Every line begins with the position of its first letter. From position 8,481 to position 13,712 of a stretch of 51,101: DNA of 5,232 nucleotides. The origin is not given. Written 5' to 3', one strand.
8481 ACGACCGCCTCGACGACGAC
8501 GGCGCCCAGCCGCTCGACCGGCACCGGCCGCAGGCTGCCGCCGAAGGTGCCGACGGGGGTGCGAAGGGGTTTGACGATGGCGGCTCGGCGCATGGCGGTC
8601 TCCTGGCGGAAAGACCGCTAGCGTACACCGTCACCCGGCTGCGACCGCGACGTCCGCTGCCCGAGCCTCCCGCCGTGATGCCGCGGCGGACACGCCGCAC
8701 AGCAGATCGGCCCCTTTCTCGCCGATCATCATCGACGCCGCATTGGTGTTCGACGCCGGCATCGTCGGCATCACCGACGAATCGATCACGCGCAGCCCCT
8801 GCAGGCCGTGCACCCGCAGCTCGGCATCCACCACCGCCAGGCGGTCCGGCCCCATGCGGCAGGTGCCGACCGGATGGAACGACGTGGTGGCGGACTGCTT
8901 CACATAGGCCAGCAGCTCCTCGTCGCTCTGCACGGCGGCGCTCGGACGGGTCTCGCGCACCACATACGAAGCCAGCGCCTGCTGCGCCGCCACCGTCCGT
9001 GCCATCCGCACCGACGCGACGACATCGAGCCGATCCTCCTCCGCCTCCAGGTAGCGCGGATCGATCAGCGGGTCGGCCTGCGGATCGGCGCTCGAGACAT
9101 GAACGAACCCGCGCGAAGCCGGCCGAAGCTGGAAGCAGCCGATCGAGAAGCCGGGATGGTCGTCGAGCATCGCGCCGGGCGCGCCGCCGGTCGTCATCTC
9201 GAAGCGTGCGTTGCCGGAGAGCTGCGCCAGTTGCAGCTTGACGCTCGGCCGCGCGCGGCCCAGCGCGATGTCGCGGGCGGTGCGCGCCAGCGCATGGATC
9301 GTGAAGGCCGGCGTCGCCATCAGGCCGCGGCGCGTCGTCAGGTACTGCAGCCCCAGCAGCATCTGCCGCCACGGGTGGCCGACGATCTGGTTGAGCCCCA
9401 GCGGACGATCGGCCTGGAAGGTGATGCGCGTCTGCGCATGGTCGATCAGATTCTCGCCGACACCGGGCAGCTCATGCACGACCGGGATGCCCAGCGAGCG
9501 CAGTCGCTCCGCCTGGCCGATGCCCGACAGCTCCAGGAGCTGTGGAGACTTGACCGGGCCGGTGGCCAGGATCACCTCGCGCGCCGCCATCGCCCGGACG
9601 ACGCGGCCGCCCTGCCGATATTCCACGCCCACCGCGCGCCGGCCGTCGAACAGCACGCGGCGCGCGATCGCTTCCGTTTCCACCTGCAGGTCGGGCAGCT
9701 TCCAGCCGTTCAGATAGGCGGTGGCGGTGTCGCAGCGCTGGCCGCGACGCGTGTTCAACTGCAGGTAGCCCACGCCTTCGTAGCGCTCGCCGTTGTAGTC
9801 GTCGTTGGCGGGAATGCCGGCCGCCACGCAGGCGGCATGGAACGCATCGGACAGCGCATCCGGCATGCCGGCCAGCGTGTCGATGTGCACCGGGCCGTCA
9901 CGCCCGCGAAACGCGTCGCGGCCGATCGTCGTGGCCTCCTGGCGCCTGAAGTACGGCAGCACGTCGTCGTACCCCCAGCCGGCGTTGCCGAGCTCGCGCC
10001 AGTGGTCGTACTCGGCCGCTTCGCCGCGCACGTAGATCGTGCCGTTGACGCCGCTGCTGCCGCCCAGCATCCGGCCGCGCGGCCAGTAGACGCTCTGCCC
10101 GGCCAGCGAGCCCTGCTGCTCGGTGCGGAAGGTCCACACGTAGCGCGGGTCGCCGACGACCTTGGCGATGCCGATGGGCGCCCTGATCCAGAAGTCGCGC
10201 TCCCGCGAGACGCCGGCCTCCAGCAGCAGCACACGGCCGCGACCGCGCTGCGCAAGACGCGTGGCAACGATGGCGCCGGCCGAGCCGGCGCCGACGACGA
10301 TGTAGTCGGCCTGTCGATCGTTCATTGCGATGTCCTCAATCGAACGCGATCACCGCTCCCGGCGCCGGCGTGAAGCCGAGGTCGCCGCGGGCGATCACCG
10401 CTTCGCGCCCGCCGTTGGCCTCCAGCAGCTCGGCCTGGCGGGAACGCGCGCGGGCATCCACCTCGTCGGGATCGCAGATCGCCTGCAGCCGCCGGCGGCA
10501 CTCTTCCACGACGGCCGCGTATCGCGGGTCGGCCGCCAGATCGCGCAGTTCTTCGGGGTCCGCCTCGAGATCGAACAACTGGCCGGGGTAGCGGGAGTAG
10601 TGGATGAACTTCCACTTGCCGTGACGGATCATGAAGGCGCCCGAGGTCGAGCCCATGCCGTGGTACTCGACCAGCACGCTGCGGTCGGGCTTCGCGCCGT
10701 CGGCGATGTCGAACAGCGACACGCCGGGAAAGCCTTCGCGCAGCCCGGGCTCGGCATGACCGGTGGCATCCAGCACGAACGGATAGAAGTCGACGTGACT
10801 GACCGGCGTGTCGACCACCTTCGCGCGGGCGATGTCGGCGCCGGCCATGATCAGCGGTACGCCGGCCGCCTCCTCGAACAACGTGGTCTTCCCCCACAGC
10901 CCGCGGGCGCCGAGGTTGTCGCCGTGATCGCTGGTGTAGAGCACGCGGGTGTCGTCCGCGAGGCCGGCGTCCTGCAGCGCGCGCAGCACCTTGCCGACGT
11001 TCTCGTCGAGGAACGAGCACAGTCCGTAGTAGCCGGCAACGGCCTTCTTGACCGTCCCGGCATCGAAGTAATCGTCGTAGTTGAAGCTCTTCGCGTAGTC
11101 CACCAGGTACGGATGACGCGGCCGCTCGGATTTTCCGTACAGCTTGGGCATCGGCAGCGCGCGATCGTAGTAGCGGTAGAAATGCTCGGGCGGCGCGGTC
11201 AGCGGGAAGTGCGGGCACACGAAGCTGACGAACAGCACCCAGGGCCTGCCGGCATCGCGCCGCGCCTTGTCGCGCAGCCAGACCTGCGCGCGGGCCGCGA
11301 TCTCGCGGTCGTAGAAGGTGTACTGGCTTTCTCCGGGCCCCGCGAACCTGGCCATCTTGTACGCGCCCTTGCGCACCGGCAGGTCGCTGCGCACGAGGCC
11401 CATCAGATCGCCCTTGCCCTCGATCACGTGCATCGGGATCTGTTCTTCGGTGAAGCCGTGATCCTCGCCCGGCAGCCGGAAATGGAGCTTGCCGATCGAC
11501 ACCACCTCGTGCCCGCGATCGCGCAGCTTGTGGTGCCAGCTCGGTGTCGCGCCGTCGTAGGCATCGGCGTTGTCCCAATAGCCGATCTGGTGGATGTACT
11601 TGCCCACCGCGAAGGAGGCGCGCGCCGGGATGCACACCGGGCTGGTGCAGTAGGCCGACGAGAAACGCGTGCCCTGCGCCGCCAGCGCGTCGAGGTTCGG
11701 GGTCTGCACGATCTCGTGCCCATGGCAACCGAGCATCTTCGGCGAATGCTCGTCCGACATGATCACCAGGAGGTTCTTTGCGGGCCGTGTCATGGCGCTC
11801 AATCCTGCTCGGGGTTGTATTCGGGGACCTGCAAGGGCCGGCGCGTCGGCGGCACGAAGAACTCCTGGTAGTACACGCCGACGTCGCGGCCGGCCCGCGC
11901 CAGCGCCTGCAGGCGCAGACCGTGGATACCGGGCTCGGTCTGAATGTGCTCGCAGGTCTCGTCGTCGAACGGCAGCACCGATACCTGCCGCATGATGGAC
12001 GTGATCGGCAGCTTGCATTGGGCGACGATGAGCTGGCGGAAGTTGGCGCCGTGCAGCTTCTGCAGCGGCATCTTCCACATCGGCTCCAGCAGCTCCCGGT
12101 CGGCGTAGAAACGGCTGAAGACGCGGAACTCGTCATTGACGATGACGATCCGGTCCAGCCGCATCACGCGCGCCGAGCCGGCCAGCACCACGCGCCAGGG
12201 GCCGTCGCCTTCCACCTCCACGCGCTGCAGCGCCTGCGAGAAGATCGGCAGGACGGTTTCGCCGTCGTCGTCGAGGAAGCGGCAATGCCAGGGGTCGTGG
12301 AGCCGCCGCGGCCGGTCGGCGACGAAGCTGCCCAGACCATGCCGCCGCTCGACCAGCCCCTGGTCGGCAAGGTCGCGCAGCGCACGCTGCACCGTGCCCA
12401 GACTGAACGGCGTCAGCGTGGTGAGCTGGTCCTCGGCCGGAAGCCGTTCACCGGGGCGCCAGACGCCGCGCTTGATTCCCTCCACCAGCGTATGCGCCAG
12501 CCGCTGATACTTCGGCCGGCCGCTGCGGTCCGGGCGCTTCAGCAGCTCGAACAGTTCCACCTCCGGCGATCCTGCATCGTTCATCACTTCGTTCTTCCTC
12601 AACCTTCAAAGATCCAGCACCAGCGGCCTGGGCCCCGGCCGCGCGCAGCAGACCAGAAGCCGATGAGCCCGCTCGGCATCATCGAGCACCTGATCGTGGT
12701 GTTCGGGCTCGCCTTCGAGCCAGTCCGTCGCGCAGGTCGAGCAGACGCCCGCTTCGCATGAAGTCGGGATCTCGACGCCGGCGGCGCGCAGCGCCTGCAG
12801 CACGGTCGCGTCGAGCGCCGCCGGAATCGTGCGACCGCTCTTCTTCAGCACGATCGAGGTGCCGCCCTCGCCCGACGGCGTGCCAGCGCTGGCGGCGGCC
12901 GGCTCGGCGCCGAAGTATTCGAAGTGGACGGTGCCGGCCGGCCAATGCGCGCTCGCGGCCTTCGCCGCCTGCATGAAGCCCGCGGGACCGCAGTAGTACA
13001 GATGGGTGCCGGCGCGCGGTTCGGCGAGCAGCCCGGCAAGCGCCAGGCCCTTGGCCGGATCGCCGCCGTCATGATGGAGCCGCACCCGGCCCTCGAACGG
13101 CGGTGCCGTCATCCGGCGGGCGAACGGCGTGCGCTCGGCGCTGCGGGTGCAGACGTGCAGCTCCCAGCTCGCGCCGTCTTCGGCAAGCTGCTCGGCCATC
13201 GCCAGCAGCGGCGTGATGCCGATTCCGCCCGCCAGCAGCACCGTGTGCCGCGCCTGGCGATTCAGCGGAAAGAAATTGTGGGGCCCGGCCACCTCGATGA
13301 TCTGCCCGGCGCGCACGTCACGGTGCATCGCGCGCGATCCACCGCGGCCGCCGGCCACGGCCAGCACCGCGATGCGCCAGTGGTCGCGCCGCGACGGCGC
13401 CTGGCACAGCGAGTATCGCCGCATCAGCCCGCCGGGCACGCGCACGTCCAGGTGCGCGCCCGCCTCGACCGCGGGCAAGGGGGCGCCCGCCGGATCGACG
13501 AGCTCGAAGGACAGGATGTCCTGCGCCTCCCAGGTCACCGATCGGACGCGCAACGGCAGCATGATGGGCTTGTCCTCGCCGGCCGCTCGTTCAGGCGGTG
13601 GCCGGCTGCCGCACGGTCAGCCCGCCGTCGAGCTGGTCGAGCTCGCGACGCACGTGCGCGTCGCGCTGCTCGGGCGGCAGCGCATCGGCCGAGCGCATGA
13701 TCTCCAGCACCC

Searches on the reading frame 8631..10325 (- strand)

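Call 41: search_protein_families(library=ncbifam, proteins=[window:8631-10325:-], max_evalue=1e-10)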
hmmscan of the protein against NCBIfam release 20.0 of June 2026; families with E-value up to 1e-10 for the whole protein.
window:8631-10325:- (564 aa): 5 families
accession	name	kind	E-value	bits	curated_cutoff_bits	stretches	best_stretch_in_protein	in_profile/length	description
NF002550.0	PRK02106.1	subfamily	1.2e-164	548.9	605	1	3-552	3-543/563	choline dehydrogenase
TIGR01810.1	betA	equivalog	6.3e-140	467.3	732.1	1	7-545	1-529/532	choline dehydrogenase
TIGR03970.1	mycofact_MftG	equivalog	2.7e-90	303.7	387.45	2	6-309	1-304/487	mycofactocin dehydrogenase MftG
TIGR04542.1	GMC_mycofac_2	equivalog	3.3e-32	112.1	400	1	7-275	1-243/425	mycofactocin system GMC family oxidoreductase MftG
NF038210.1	GMC_mycofac_3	equivalog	3.6e-18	65.6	300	0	9-109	2-92/418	mycofactocin system GMC family oxidoreductase MftG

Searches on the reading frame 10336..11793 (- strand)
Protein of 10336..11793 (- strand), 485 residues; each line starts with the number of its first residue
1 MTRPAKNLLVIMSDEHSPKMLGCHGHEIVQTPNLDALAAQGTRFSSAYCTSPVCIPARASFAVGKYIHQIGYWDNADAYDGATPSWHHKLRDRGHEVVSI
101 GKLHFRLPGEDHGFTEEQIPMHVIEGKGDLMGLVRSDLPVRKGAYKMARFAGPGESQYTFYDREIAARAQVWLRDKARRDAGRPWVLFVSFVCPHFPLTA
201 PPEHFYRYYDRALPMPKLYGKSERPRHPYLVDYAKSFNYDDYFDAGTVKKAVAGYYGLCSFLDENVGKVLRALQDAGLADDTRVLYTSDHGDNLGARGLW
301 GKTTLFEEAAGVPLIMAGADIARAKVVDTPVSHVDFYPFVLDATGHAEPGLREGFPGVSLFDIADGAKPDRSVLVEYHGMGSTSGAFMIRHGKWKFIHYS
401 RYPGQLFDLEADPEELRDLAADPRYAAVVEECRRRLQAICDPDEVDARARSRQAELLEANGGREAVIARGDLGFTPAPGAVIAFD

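Call 41: search_protein_families(library=ncbifam, proteins=[window:10336-11793:-], max_evalue=1e-10)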
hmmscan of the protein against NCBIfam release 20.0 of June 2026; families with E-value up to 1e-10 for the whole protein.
window:10336-11793:- (485 aa): 4 families
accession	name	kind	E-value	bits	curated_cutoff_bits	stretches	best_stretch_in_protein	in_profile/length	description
TIGR03417.1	chol_sulfatase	equivalog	1e-94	318.2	433.45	1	6-454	3-454/500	choline-sulfatase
NF010322.0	PRK13759.1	equivalog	4.4e-65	220.1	481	2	178-436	195-453/486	arylsulfatase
NF045661.1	HdlasePehA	equivalog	8.2e-45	153.3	900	1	180-435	197-480/506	phosphoric/sulfuric ester hydrolase PehA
NF052527.1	Mn_arylsulf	exception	2.5e-38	132.2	850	1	177-438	192-450/479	manganese-dependent arylsulfatase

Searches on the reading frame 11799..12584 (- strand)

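Call 41: search_protein_families(library=ncbifam, proteins=[window:11799-12584:-], max_evalue=1e-10)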
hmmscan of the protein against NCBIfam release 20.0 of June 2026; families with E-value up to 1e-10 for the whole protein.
window:11799-12584:- (261 aa): 6 families
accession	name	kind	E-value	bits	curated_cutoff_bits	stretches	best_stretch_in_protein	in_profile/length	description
TIGR02018.2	his_ut_repres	equivalog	1.6e-17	63.6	220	1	26-93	1-68/226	histidine utilization transcriptional repressor HutC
NF011575.0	PRK14999.1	equivalog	3.5e-14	52.7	424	1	17-90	5-78/241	histidine utilization repressor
NF008491.0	PRK11402.1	subfamily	1.6e-12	47.5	269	1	20-248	7-233/243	GntR family transcriptional regulator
TIGR02404.1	trehalos_R_Bsub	equivalog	1.6e-11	44.3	211.95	1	25-91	1-67/233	trehalose operon repressor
NF052286.1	ecto_TF_EhuR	exception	1.6e-11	43.4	480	1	17-99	4-86/458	MocR-like ectoine utilization transcription factor EhuR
TIGR02325.1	C_P_lyase_phnF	equivalog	6.5e-11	42.2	156.8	0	21-92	5-76/238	phosphonate metabolism transcriptional regulator PhnF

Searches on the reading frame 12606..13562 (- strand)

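Call 41: search_protein_families(library=ncbifam, proteins=[window:12606-13562:-], max_evalue=1e-10)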
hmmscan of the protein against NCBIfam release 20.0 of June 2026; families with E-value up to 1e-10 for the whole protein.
window:12606-13562:- (318 aa): 8 families
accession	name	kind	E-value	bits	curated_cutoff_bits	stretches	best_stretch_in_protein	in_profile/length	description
TIGR02160.1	PA_CoA_Oxy5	hypoth_equivalog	8.2e-29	100.5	420.8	2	176-317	198-350/352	1,2-phenylacetyl-CoA epoxidase subunit PaaE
NF009805.0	PRK13289.1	equivalog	8e-24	84.3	432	1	5-136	158-293/399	NO-inducible flavohemoprotein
NF058606.1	GlBtMonoRdsGbcB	equivalog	8.2e-21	74.3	500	0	46-136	60-150/362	glycine betaine monooxygenase reductase subunit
NF040810.1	BenC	equivalog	6.5e-20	71.6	430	1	6-137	109-238/333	benzoate 1,2-dioxygenase electron transfer component BenC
NF007964.0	PRK10684.1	equivalog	2.5e-19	69.4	383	1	4-306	12-322/333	NADH oxidoreductase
NF045803.1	MethMoxFADbindMmoC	equivalog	5.7e-18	64.8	500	0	32-131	140-240/343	aromatic/alkene monooxygenase hydroxylase FAD-binding subunit MmoC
NF008822.0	PRK11872.1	equivalog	4.4e-12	45.7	402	0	38-137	143-242/341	anthranilate 1,2-dioxygenase electron transfer component AntC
NF004317.0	PRK05713.1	equivalog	6e-12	45.4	338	0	243-300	8-66/312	iron-sulfur-binding ferredoxin reductase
